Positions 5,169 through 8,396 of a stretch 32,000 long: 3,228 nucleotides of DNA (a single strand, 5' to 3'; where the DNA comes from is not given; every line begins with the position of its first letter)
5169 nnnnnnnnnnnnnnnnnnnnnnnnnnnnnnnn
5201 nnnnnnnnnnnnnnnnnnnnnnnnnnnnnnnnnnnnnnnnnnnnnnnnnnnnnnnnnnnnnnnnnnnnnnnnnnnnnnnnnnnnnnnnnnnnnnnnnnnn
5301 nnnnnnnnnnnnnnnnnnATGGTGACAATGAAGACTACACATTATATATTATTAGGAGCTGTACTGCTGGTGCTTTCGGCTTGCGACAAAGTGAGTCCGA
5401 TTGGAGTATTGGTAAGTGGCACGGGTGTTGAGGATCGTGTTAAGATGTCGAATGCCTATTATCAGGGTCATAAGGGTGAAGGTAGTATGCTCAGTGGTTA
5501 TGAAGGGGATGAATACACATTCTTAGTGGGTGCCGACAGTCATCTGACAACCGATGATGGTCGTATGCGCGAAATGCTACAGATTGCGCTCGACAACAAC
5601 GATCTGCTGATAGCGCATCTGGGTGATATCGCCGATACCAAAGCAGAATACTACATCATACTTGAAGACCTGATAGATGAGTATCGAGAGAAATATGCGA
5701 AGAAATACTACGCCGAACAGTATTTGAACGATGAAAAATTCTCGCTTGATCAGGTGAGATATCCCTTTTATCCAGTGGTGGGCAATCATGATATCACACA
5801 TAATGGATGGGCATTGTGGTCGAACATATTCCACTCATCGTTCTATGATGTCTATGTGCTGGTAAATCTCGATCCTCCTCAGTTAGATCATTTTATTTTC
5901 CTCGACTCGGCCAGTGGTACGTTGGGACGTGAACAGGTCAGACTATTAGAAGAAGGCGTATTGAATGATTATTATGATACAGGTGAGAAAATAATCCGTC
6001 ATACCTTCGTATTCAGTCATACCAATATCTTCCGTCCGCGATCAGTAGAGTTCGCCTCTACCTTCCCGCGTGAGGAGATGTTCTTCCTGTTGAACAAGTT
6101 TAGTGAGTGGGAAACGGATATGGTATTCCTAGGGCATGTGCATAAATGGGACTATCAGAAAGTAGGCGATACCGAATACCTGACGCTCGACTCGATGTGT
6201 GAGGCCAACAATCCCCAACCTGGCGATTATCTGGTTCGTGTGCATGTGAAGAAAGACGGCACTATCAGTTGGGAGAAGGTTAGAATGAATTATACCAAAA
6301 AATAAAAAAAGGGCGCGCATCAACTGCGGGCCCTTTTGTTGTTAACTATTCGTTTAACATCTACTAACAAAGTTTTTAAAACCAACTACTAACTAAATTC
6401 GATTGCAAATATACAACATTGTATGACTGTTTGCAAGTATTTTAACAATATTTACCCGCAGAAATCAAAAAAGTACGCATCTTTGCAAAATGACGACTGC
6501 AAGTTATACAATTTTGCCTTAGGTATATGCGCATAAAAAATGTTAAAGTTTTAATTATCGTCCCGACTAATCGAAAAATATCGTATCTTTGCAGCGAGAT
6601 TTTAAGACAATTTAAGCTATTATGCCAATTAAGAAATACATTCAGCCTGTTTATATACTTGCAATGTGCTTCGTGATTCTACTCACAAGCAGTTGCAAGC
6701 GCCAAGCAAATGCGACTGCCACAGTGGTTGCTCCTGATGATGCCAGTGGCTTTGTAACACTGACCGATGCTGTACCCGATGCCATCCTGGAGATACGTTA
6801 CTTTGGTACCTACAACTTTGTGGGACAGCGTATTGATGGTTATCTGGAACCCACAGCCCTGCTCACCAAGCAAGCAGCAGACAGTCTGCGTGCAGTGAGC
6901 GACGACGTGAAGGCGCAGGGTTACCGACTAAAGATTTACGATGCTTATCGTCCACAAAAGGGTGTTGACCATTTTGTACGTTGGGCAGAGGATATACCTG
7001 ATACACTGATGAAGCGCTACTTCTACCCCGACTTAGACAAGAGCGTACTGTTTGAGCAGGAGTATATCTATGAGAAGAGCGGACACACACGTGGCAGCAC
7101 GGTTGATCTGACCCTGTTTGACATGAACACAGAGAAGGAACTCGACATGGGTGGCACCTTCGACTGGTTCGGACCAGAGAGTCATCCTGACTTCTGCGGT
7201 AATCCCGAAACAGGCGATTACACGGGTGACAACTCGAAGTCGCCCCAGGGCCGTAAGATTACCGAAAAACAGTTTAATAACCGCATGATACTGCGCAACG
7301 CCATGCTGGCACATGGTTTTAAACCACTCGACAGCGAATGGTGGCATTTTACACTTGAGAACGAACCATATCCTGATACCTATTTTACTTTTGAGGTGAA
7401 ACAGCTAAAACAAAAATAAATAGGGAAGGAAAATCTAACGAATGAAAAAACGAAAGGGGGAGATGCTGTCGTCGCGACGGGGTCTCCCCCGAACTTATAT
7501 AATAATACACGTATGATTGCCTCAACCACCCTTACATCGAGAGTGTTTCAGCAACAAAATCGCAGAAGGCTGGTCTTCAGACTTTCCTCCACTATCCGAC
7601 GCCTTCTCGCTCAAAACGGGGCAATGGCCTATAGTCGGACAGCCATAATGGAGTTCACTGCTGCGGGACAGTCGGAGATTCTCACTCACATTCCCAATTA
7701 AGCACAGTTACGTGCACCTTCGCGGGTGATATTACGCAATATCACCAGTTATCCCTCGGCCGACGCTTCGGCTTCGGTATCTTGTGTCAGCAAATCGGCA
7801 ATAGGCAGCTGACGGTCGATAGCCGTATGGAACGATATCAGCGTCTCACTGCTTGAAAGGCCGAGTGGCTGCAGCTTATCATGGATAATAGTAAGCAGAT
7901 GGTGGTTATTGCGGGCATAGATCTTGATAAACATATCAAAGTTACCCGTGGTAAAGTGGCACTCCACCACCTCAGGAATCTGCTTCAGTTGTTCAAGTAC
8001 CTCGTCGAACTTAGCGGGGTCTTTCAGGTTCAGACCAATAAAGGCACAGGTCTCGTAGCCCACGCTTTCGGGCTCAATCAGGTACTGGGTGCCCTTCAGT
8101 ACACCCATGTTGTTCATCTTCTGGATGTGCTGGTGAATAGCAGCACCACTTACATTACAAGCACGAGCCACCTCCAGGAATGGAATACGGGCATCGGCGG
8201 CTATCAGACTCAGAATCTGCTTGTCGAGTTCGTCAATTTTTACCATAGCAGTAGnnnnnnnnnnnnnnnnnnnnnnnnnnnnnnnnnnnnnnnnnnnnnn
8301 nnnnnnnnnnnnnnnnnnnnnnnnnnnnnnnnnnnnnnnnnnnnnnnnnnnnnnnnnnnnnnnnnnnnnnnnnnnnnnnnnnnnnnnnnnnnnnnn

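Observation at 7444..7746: Orphan cobalamin riboswitch with its own terminator, downstream of lrp and aimed antisense into the D-Ala-D-Ala dipeptidase gene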

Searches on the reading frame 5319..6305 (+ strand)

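Call 4: search_protein_families(library=pfam, proteins=[window:5319-6305:+])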
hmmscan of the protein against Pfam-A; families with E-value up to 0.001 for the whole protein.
window:5319-6305:+ (328 aa): 2 families
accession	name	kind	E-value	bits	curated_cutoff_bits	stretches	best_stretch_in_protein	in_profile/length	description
PF00149.33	Metallophos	-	6e-06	27.3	21.5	1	68-276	3-190/191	Calcineurin-like phosphoesterase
PF12850.12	Metallophos_2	-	0.001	19.6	27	0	230-310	84-151/154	Calcineurin-like phosphoesterase superfamily domain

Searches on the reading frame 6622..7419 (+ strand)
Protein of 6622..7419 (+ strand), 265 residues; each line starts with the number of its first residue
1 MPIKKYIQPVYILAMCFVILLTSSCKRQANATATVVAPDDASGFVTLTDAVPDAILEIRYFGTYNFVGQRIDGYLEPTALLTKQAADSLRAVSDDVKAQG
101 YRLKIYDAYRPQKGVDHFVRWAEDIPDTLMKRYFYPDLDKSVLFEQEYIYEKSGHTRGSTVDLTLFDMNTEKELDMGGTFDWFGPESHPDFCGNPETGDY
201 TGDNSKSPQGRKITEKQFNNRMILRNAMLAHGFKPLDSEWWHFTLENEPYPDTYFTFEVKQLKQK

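Call 4: search_protein_families(library=pfam, proteins=[window:6622-7419:+])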
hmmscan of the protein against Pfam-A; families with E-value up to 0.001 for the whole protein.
window:6622-7419:+ (265 aa): 1 family
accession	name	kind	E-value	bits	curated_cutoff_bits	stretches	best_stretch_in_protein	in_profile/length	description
PF01427.22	Peptidase_M15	-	7.1e-31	108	27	1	41-259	2-198/199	D-ala-D-ala dipeptidase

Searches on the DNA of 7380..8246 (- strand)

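Call 13: search_rna_families(sources=[L002, L003, L014, L004, L005, L008, L009, L010, L012, L013, L015, L016], threshold=gathering)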
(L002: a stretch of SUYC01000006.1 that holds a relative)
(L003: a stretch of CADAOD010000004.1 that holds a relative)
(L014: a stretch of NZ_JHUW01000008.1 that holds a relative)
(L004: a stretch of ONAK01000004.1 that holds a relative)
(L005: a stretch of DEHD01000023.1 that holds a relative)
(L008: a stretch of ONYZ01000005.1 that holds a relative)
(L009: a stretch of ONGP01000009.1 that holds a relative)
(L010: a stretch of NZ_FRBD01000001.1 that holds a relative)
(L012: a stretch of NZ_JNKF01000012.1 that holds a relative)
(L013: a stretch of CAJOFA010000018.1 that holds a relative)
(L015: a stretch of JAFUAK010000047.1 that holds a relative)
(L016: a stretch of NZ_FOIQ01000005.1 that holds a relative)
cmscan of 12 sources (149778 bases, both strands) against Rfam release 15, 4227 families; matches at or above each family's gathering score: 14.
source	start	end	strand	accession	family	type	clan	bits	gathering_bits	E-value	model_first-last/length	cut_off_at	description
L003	6511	6694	+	RF00174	Cobalamin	Cis-reg; riboswitch;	CL00101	77.4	31.5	5.6e-17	1-189/189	no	Cobalamin riboswitch aptamer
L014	6510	6698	+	RF00174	Cobalamin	Cis-reg; riboswitch;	CL00101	74.6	31.5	3.6e-16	1-189/189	no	Cobalamin riboswitch aptamer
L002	6512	6697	+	RF00174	Cobalamin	Cis-reg; riboswitch;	CL00101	72.1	31.5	1.9e-15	1-189/189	no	Cobalamin riboswitch aptamer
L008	3743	3830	+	RF00005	tRNA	Gene; tRNA;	CL00001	55.4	29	7.6e-09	1-71/71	no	tRNA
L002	3727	3814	+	RF00005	tRNA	Gene; tRNA;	CL00001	52.8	29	4e-08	1-71/71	no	tRNA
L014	3692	3779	+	RF00005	tRNA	Gene; tRNA;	CL00001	52.8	29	4e-08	1-71/71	no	tRNA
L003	3702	3789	+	RF00005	tRNA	Gene; tRNA;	CL00001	52.4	29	5e-08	1-71/71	no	tRNA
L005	3692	3779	+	RF00005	tRNA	Gene; tRNA;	CL00001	52.4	29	5e-08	1-71/71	no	tRNA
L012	3684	3771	+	RF00005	tRNA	Gene; tRNA;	CL00001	52.4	29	5e-08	1-71/71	no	tRNA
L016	3669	3756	+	RF00005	tRNA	Gene; tRNA;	CL00001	52.4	29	5e-08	1-71/71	no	tRNA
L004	3738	3825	+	RF00005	tRNA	Gene; tRNA;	CL00001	52.1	29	6.3e-08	1-71/71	no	tRNA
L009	3795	3882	+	RF00005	tRNA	Gene; tRNA;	CL00001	52.1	29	6.2e-08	1-71/71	no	tRNA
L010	3738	3825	+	RF00005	tRNA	Gene; tRNA;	CL00001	52.1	29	6.2e-08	1-71/71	no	tRNA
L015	3746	3833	+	RF00005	tRNA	Gene; tRNA;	CL00001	52.1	29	6.2e-08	1-71/71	no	tRNA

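Call 41: search_rna_families(source=window, start=7380, end=7800, threshold=evalue, max_evalue=10)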
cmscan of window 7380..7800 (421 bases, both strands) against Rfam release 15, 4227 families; matches with E-value up to 10: 4.
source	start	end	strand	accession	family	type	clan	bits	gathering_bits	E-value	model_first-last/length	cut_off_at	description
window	7551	7736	-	RF00174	Cobalamin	Cis-reg; riboswitch;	CL00101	76.6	31.5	2.7e-19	1-189/189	no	Cobalamin riboswitch aptamer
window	7383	7449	+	RF01605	plasmodium_snoR30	Gene; snRNA; snoRNA; CD-box;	-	18.8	43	3.4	1-74/74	no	small nucleolar RNA snoR30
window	7383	7498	+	RF02328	TtnuHACA21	Gene; snRNA; snoRNA; HACA-box;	-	16.6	100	3.4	1-130/130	no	Tetrahymena snoRNA TtnuHACA21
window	7725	7797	-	RF00277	SNORD49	Gene; snRNA; snoRNA; CD-box;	CL00062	10.3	37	7.5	1-71/71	no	Small nucleolar RNA SNORD49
